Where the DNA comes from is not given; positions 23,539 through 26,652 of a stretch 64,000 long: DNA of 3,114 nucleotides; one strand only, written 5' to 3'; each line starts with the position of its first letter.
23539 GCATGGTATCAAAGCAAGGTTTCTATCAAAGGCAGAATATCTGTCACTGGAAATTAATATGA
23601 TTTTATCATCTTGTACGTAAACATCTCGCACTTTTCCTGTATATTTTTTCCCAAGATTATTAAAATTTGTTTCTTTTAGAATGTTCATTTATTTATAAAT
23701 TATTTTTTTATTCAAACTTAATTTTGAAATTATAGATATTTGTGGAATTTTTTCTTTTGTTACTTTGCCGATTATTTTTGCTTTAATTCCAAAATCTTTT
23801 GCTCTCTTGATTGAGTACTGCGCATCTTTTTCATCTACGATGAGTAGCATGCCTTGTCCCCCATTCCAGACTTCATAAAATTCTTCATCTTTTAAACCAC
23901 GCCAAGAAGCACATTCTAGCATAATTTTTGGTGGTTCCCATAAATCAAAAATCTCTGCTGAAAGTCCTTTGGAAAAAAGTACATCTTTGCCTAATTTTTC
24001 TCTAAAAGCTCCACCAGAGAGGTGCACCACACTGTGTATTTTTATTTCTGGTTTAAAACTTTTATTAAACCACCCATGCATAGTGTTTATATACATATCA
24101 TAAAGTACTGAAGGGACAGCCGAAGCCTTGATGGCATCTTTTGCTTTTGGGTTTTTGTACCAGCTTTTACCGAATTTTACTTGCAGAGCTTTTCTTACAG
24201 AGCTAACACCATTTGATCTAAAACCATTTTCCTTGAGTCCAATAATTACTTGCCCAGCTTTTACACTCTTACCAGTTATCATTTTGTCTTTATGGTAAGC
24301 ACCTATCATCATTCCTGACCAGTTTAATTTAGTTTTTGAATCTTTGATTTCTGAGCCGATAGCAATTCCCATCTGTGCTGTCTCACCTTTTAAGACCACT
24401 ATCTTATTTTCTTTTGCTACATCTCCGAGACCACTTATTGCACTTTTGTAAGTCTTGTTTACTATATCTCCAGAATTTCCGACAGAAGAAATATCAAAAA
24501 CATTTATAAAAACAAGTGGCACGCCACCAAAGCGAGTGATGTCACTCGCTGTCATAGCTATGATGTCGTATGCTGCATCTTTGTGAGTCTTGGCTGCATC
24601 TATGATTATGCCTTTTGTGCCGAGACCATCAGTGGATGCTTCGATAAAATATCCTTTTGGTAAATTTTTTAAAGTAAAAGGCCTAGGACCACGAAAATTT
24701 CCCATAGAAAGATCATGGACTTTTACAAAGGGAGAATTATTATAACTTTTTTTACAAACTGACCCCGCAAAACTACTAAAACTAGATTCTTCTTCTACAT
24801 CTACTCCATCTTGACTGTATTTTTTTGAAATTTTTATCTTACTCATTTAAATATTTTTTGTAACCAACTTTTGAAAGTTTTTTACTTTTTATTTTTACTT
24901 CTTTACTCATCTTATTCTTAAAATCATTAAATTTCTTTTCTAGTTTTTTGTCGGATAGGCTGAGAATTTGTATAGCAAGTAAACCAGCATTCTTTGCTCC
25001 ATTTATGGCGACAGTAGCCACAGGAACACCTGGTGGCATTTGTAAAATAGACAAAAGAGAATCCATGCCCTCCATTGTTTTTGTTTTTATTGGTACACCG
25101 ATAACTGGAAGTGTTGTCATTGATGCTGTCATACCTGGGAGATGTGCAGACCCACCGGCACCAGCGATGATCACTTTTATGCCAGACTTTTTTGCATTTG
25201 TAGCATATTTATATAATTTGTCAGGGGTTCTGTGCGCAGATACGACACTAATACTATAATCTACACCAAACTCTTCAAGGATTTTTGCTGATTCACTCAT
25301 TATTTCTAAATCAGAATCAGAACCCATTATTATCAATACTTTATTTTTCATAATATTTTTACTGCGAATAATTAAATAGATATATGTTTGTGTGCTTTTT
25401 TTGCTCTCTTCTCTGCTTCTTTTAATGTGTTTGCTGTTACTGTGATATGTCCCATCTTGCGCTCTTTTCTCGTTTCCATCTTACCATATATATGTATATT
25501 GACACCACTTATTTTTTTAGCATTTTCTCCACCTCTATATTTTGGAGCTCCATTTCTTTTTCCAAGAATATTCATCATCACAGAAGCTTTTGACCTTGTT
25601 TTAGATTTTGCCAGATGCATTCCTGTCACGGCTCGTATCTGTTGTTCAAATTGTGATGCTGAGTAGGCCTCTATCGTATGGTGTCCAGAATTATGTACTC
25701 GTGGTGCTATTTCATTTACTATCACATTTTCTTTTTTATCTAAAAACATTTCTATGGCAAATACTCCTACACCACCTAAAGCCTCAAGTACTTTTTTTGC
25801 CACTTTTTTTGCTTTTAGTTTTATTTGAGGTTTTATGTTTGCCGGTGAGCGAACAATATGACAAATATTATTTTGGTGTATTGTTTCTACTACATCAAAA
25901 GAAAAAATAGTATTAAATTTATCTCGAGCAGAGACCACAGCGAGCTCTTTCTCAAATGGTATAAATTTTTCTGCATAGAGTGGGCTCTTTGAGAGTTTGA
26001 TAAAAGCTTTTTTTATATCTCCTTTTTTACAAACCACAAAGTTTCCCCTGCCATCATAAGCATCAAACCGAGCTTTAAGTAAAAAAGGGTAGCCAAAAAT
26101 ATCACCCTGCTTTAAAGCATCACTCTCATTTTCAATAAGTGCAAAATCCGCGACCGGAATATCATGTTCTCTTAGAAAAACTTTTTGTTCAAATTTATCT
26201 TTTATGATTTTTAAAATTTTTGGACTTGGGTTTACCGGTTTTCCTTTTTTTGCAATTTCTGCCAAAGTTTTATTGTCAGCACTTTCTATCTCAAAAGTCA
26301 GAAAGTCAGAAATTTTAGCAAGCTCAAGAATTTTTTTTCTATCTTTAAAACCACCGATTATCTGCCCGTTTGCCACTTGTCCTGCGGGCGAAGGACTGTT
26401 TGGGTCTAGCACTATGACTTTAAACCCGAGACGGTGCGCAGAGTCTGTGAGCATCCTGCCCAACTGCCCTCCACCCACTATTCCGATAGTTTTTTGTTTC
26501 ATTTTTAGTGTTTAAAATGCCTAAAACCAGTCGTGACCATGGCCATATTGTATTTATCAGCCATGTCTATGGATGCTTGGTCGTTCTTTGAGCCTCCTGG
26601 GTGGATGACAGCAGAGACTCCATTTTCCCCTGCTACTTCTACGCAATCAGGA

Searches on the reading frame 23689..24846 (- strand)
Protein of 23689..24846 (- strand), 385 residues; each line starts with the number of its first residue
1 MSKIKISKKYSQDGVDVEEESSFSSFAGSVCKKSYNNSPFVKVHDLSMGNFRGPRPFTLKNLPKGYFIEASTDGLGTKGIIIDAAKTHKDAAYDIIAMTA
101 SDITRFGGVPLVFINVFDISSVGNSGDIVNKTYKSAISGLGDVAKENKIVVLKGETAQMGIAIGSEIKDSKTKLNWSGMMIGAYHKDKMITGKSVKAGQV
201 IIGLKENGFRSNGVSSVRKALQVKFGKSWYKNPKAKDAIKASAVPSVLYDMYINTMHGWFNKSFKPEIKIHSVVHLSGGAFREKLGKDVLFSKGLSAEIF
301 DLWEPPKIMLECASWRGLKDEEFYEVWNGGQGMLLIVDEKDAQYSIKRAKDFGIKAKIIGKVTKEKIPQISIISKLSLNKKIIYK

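Call 82: search_protein_families(library=pfam, proteins=[window:23689-24846:-], max_evalue=0.001)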
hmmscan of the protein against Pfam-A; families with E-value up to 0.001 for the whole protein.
window:23689-24846:- (385 aa): 2 families
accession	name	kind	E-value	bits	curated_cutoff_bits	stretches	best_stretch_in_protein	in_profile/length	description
PF02769.27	AIRS_C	-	1.2e-11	45.5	23.1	1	196-368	1-151/156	AIR synthase related protein, C-terminal domain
PF00586.29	AIRS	-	9.3e-09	36.1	24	1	65-167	12-97/112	AIR synthase related protein, N-terminal domain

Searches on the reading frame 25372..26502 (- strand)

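Call 82: search_protein_families(library=pfam, proteins=[window:25372-26502:-], max_evalue=0.001)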
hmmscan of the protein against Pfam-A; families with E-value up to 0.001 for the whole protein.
window:25372-26502:- (376 aa): 7 families
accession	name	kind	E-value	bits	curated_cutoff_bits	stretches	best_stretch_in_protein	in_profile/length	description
PF02222.28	ATP-grasp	-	6.3e-57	192.5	27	1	109-285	2-179/179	ATP-grasp domain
PF22660.2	RS_preATP-grasp-like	-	7.5e-28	97.2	27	1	4-100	2-97/98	Ribonucleotide synthetase preATP-grasp domain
PF17769.7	PurK_C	-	5.9e-18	64.8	22.6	1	307-366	1-56/56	Phosphoribosylaminoimidazole carboxylase C-terminal domain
PF02786.22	CPSase_L_D2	-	2.4e-07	30.9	19.8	1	102-297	1-208/211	Carbamoyl-phosphate synthase L chain, ATP binding domain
PF21244.3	PurT_C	-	9.5e-06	25.5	26.7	1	320-374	15-68/68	PurT, C-terminal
PF07478.18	Dala_Dala_lig_C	-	1.7e-05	24.8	24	1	217-266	124-173/204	D-ala D-ala ligase C-terminus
PF02826.25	2-Hacid_dh_C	-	4.2e-05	23.4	25.1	1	2-42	35-74/178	D-isomer specific 2-hydroxyacid dehydrogenase, NAD binding domain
